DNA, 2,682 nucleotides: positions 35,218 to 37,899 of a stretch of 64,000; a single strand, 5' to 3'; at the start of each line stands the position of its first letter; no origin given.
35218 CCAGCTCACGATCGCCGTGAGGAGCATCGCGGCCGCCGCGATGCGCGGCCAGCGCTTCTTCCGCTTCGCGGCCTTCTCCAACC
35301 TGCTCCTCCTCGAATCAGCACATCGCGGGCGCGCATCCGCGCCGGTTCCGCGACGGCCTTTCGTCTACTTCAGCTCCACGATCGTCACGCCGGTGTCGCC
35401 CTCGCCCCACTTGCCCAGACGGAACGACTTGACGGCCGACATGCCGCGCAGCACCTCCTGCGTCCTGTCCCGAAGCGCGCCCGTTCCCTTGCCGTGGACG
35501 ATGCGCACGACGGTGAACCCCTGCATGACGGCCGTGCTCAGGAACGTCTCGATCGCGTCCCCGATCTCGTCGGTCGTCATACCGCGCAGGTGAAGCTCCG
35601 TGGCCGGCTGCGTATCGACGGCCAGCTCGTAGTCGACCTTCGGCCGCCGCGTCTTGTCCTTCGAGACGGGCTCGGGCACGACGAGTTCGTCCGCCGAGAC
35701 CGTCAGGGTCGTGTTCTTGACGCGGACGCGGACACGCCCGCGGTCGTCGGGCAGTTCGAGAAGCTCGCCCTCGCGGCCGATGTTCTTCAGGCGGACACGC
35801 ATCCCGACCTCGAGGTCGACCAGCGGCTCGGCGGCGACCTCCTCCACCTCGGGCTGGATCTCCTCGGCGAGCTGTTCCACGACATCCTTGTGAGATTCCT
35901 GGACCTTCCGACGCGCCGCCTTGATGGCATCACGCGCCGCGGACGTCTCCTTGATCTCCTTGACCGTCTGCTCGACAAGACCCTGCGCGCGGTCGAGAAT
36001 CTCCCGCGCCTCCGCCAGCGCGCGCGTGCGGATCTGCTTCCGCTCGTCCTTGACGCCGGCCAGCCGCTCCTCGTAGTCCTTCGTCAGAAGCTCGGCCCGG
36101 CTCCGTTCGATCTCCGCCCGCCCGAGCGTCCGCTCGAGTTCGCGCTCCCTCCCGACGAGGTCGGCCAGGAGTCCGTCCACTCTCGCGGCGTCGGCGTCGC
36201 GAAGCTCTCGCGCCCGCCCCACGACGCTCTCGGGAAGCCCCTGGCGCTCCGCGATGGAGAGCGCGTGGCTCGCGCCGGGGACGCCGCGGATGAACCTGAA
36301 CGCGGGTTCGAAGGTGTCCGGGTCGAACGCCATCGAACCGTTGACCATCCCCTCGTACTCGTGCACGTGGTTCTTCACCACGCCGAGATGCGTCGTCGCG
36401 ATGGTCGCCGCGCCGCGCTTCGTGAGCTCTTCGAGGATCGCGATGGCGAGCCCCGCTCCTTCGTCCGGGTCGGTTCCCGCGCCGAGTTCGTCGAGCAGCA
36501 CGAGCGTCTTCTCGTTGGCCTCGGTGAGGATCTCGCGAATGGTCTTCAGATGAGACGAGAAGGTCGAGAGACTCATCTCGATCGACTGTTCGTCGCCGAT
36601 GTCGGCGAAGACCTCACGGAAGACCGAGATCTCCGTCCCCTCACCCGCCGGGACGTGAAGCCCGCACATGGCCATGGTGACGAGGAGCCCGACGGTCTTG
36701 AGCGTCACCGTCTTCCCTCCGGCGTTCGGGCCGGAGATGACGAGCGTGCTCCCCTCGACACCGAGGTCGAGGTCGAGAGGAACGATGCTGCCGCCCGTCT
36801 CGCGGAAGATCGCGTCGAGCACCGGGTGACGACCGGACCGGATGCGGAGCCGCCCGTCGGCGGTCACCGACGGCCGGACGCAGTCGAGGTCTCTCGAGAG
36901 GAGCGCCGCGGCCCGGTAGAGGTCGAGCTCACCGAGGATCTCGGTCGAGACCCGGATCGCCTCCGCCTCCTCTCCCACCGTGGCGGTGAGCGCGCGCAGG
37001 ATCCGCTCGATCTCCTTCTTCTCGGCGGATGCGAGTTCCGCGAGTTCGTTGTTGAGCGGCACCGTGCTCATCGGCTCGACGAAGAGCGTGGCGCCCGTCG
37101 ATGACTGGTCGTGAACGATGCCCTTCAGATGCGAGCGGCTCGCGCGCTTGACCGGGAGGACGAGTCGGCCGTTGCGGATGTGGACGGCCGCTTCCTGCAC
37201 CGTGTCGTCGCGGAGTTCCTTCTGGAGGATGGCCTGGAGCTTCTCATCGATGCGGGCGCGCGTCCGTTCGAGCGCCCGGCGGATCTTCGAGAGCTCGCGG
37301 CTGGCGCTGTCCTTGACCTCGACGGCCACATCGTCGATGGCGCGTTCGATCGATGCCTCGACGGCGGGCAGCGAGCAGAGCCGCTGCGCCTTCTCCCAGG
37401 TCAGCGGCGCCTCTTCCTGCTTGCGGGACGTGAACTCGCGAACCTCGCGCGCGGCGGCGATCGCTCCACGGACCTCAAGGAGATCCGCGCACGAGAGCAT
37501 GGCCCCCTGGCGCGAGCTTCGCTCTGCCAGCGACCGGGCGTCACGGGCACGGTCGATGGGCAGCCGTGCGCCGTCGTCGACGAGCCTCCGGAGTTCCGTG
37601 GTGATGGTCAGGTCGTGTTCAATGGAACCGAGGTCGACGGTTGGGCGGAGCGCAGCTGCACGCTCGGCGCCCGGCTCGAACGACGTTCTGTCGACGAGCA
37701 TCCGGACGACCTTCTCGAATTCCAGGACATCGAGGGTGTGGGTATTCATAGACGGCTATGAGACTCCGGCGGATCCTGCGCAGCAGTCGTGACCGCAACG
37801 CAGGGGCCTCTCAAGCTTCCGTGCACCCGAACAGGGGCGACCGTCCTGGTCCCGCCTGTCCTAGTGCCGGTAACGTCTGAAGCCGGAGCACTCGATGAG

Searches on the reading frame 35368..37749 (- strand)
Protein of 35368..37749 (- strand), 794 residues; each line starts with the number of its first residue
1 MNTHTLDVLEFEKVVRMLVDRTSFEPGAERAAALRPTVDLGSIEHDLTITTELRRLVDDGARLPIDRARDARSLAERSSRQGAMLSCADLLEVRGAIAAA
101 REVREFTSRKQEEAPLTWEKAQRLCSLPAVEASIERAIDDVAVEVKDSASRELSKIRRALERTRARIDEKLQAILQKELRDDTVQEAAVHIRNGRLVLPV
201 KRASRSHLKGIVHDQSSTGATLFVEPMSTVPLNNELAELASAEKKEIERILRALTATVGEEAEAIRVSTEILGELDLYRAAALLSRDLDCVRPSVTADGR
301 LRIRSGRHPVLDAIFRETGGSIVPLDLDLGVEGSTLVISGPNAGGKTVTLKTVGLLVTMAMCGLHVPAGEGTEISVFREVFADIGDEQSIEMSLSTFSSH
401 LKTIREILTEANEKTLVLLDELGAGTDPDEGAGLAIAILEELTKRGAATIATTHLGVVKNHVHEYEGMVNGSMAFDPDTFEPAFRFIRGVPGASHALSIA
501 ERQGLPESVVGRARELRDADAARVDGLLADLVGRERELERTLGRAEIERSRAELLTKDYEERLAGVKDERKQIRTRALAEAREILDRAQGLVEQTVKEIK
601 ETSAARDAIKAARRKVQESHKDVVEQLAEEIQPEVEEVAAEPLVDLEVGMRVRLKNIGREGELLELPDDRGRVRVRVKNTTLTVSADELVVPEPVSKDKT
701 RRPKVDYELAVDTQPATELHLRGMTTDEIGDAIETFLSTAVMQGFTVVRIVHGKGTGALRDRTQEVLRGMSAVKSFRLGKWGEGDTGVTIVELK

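Call 14: search_protein_families(library=ncbifam, max_evalue=0.00001, proteins=[window:35368-37749:-])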
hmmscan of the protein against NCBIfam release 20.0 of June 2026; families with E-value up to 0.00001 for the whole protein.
window:35368-37749:- (794 aa): 4 families
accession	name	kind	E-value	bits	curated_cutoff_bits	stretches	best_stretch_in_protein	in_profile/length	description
TIGR01069.2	mutS2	equivalog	1.1e-242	807.8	400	1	3-793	2-790/790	endonuclease MutS2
NF052383.1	ATPase_KamC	equivalog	7e-64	216.4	300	1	66-465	64-439/508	lysine 5,6-aminomutase reactivase ATPase KamC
NF003810.1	PRK05399.1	equivalog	1.1e-49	169.9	480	1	33-516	301-788/793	DNA mismatch repair protein MutS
TIGR01070.1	mutS1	equivalog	2.3e-39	135.4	641.7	1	236-517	498-778/840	DNA mismatch repair protein MutS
